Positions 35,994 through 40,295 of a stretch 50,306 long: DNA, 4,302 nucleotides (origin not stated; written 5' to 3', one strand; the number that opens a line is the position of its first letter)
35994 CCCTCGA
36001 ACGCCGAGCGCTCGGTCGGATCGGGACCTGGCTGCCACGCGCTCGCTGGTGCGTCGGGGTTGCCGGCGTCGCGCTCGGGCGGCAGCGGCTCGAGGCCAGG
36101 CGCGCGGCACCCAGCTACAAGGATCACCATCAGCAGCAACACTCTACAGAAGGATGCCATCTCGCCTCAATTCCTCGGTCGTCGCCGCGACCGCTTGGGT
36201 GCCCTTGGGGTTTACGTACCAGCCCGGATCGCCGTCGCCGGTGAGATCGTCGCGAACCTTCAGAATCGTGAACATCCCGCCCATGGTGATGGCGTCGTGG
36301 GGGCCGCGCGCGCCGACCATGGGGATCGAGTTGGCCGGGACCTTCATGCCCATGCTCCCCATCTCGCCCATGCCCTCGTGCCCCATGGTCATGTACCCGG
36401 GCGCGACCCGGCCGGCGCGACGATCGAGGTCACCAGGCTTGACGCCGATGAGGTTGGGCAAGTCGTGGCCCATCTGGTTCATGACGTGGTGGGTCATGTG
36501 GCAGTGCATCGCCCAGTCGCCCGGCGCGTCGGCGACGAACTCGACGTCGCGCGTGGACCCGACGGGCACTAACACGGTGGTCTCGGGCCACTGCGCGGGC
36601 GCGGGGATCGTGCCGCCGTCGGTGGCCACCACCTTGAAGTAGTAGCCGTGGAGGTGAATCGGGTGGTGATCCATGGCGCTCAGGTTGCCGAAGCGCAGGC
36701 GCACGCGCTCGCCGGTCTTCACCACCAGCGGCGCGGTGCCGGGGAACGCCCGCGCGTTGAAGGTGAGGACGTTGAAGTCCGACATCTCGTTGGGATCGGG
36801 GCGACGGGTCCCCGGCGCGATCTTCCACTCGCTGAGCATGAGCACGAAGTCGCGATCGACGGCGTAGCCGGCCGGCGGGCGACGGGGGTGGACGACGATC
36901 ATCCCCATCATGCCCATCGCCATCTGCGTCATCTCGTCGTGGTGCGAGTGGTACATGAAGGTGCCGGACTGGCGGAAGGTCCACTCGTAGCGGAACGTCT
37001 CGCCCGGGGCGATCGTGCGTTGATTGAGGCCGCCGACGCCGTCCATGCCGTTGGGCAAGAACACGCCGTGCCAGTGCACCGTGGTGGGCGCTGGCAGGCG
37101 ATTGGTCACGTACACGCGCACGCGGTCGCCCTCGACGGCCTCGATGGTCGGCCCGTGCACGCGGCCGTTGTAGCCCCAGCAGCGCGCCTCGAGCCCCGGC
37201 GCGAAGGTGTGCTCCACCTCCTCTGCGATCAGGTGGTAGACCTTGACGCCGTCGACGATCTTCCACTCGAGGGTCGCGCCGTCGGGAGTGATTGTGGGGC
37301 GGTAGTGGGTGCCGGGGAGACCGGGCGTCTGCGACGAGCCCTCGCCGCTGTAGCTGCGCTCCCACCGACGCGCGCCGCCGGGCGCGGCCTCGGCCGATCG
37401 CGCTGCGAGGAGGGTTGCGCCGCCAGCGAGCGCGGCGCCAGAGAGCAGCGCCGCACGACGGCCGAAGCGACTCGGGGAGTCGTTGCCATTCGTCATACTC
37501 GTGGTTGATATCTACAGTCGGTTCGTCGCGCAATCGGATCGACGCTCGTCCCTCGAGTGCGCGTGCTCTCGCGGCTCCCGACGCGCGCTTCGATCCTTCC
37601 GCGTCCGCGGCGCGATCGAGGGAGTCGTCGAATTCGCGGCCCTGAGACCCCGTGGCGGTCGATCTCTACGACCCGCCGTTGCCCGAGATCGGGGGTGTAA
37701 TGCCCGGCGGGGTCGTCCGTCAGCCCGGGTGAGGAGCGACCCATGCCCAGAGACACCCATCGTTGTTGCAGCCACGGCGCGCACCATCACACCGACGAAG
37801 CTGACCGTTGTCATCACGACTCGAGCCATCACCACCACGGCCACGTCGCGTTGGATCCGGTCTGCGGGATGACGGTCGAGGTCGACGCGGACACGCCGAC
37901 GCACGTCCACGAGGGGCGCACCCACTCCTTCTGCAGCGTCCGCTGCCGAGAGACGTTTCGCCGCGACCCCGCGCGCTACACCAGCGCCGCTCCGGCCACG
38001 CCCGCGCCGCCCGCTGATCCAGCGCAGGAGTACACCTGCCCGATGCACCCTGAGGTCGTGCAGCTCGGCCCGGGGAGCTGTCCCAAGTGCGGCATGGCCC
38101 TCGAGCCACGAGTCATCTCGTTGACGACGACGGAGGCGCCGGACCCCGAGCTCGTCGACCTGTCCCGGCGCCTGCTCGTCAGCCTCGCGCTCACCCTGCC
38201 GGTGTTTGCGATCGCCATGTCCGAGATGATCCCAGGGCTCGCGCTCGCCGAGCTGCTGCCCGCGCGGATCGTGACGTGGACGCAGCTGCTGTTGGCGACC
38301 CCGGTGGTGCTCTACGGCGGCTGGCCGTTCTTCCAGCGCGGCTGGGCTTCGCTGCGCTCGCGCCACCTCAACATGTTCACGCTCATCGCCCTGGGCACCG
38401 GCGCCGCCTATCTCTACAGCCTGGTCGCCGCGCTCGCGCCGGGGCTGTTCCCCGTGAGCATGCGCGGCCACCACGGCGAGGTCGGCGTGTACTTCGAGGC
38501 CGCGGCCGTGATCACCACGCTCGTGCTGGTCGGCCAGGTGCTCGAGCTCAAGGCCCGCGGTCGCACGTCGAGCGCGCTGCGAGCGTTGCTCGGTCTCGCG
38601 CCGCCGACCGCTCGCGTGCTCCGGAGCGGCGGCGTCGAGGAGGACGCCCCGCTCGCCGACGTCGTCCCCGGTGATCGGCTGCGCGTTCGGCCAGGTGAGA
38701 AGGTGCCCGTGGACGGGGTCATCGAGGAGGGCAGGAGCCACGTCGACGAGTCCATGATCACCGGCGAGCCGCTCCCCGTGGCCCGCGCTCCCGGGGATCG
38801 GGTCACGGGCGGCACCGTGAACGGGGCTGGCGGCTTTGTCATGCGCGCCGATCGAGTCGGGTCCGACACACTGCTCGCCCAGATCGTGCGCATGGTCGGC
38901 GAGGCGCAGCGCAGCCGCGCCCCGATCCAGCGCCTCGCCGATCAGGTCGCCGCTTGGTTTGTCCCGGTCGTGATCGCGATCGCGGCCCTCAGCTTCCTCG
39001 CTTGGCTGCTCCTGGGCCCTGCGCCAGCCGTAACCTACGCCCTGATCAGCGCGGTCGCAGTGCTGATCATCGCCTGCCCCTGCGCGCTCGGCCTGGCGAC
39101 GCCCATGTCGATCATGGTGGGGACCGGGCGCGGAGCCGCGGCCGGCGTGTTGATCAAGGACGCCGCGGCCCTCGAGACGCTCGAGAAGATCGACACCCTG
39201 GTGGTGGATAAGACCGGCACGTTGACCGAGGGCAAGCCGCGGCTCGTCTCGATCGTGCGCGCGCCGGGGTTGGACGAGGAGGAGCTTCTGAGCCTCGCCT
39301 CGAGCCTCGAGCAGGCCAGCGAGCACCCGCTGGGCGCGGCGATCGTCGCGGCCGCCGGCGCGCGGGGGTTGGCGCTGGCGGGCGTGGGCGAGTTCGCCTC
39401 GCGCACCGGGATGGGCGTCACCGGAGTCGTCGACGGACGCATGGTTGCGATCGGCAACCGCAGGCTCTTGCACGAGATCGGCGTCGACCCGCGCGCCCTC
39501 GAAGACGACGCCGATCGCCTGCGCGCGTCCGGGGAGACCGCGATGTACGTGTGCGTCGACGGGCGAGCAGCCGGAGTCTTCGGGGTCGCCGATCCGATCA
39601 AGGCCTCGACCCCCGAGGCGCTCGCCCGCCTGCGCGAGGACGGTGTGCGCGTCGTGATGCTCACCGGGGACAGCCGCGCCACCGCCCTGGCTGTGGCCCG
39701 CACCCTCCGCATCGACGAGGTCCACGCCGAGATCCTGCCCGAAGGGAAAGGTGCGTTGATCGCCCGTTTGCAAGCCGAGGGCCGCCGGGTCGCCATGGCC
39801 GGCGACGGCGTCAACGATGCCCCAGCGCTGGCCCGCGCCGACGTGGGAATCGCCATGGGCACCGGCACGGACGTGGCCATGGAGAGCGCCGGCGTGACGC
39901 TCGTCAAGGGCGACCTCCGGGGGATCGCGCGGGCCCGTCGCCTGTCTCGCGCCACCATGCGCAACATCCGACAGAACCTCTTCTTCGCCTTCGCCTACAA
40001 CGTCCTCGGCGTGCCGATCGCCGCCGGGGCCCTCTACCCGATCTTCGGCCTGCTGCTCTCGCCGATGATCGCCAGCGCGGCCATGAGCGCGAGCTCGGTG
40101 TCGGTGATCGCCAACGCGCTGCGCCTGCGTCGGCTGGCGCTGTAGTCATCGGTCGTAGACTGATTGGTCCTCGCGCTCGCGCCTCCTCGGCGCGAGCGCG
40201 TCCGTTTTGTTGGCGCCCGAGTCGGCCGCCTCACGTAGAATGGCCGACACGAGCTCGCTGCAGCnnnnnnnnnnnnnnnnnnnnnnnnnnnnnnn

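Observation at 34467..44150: Copper-homeostasis island whose components are each joined to the next by direct-repeat-free tight operon structure, centred on a CorE-like ECF sigma factor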

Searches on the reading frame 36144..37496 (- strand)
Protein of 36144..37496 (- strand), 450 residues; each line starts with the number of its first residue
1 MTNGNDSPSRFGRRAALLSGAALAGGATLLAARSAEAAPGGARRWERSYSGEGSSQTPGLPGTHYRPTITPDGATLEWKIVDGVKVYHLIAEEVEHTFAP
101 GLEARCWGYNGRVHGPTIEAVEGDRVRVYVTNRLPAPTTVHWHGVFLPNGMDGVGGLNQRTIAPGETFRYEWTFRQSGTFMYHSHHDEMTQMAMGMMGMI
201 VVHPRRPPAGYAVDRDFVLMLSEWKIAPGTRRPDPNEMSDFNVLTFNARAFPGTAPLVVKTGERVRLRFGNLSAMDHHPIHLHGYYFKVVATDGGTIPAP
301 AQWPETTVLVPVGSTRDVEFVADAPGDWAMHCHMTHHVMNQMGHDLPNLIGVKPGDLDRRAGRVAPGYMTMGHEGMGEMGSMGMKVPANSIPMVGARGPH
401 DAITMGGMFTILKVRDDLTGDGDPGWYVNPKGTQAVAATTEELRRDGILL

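Call 6: search_protein_families(library=pfam, proteins=[window:36144-37496:-], max_evalue=0.01)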
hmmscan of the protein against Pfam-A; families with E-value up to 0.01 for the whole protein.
window:36144-37496:- (450 aa): 3 families
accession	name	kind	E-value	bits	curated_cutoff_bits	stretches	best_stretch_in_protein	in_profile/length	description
PF07732.21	Cu-oxidase_3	-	3.3e-38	130.8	21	1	94-206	5-118/119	Multicopper oxidase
PF07731.20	Cu-oxidase_2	-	7e-32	110.5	20.4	2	232-345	6-130/137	Multicopper oxidase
PF00394.28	Cu-oxidase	-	1.3e-09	38.8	21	1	254-339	57-140/157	Multicopper oxidase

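Call 7: search_protein_families(library=ncbifam, proteins=[window:36144-37496:-], max_evalue=0.01)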
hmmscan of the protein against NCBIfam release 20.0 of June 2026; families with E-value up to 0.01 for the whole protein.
window:36144-37496:- (450 aa): 10 families
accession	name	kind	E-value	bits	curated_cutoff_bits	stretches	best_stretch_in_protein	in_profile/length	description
TIGR01480.1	copper_res_A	subfamily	1.4e-52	179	478.95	2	108-225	68-182/593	copper resistance system multicopper oxidase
TIGR03388.1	ascorbase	equivalog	6.2e-30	104.4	614.8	2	103-224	19-142/542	L-ascorbate oxidase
NF008205.1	PRK10965.1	equivalog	1.6e-29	103.1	525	2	84-203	45-164/529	multicopper oxidase CueO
TIGR03389.1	laccase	equivalog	4.1e-28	98.5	558.9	2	109-225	27-145/539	laccase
TIGR02376.1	Cu_nitrite_red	equivalog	9.4e-19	67.9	296.3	1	88-340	31-301/326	copper-containing nitrite reductase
NF008135.0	PRK10883.1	equivalog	8.9e-14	50.8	581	1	92-305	53-270/471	cell division protein FtsP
TIGR03390.1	ascorbOXfungal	equivalog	1.6e-11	43.4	445.35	1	109-223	32-147/538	L-ascorbate oxidase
NF045554.1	AmiPhnlOxPhsA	equivalog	3.1e-06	26.1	950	1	104-137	43-76/581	O-aminophenol oxidase PhsA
TIGR04246.1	nitrous_NosZ_Gp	equivalog_domain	0.001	17.5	625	0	116-204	499-578/578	Sec-dependent nitrous-oxide reductase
NF052460.1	L-NosZ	equivalog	0.0044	15.6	700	0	221-333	362-462/480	clade III lactonase-type nitrous-oxide reductase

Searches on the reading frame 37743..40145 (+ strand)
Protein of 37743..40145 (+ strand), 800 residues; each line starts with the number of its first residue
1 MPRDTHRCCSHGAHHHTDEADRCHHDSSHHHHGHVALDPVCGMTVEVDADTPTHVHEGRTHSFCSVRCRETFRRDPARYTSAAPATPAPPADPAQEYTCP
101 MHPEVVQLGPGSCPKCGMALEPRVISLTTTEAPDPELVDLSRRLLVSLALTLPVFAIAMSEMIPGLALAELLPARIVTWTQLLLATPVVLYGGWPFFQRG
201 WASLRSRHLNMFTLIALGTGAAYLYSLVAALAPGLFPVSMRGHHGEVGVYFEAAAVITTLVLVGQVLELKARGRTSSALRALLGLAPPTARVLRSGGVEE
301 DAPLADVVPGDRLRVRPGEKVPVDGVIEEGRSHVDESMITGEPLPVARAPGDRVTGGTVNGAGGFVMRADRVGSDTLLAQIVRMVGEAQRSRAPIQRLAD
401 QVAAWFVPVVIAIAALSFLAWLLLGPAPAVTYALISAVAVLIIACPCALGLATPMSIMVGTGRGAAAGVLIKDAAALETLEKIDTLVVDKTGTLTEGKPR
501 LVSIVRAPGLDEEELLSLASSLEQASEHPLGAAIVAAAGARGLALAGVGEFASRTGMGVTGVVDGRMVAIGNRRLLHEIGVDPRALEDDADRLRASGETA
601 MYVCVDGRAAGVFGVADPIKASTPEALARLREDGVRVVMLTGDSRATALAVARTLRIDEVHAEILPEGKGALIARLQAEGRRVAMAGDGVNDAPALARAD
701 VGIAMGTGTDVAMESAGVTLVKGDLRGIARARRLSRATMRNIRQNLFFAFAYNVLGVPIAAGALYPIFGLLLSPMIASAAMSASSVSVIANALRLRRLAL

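Call 6: search_protein_families(library=pfam, proteins=[window:37743-40145:+], max_evalue=0.01)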
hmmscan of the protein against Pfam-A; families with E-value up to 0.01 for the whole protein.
window:37743-40145:+ (800 aa): 6 families
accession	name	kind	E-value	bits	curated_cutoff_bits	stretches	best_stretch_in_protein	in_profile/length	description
PF00122.25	E1-E2_ATPase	-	2.5e-58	197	28.1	1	285-465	2-179/181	E1-E2 ATPase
PF00702.32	Hydrolase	-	3.1e-34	119.5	26.4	1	483-700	1-191/191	haloacid dehalogenase-like hydrolase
PF19335.5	HMBD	-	6e-12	45.7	23.6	1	97-122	2-27/28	Heavy metal binding domain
PF08282.18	Hydrolase_3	-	2e-07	31.4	20.9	1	671-730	194-253/255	haloacid dehalogenase-like hydrolase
PF04945.19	YHS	-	4.2e-07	30.3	30.3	1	38-82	3-46/47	YHS domain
PF12710.13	HAD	-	0.00052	20.9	27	1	621-696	85-188/189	haloacid dehalogenase-like hydrolase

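Call 7: search_protein_families(library=ncbifam, proteins=[window:37743-40145:+], max_evalue=0.01)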
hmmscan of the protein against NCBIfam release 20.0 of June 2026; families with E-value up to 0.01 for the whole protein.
window:37743-40145:+ (800 aa): 22 families
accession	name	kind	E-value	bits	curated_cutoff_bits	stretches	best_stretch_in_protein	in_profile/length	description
NF007952.0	PRK10671.1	equivalog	1.6e-201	671.6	1316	1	173-797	217-833/838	copper-exporting P-type ATPase CopA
TIGR01525.1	ATPase-IB_hvy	subfamily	5.1e-187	623.1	346.25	1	211-795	1-560/560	heavy metal translocating P-type ATPase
TIGR01511.1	ATPase-IB1_Cu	subfamily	1.4e-179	598.5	397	1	193-796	2-542/542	copper-translocating P-type ATPase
TIGR01512.1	ATPase-IB2_Cd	subfamily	9.1e-122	407.2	313.5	2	248-582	16-313/494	cadmium family heavy metal-translocating P-type ATPase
NF008262.1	PRK11033.1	equivalog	4.2e-107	359.4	1005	1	252-797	197-729/731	zinc/cadmium/mercury/lead-transporting ATPase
NF033775.1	P_type_ZntA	exception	2.1e-94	317.3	1240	1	250-797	200-730/732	Zn(II)/Cd(II)/Pb(II) translocating P-type ATPase ZntA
TIGR01494.1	ATPase_P-type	subfamily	3.9e-85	286.1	62.3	1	256-764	1-464/478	HAD-IC family P-type ATPase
TIGR01497.1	kdpB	equivalog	2.2e-60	204.5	527.9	1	259-718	75-546/675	potassium-transporting ATPase subunit KdpB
TIGR01647.1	ATPase-IIIA_H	equivalog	5.1e-51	173.7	615.5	3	252-534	56-339/755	plasma-membrane proton-efflux P-type ATPase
NF010609.0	PRK14010.1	equivalog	4.1e-43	147.5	1323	1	250-718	64-541/673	K(+)-transporting ATPase subunit B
TIGR01517.1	ATPase-IIB_Ca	equivalog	1.8e-41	142.2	507.05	2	610-759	536-706/882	calcium-translocating P-type ATPase, PMCA-type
TIGR01522.1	ATPase-IIA2_Ca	equivalog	1.2e-40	139.1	798.3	3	660-755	567-663/854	calcium-transporting P-type ATPase, PMR1-type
TIGR01116.1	ATPase-IIA1_Ca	equivalog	2.7e-35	121.7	703.4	2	610-754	458-617/799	calcium-translocating P-type ATPase, SERCA-type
TIGR01524.1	ATPase-IIIB_Mg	equivalog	4.3e-33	114.2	610.75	3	651-757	573-682/867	magnesium-translocating P-type ATPase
TIGR01657.1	P-ATPase-V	hypoth_equivalog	1.4e-32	112.3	618.25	4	659-778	781-831/1055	ATP13A2 family polyamine export P-type ATPase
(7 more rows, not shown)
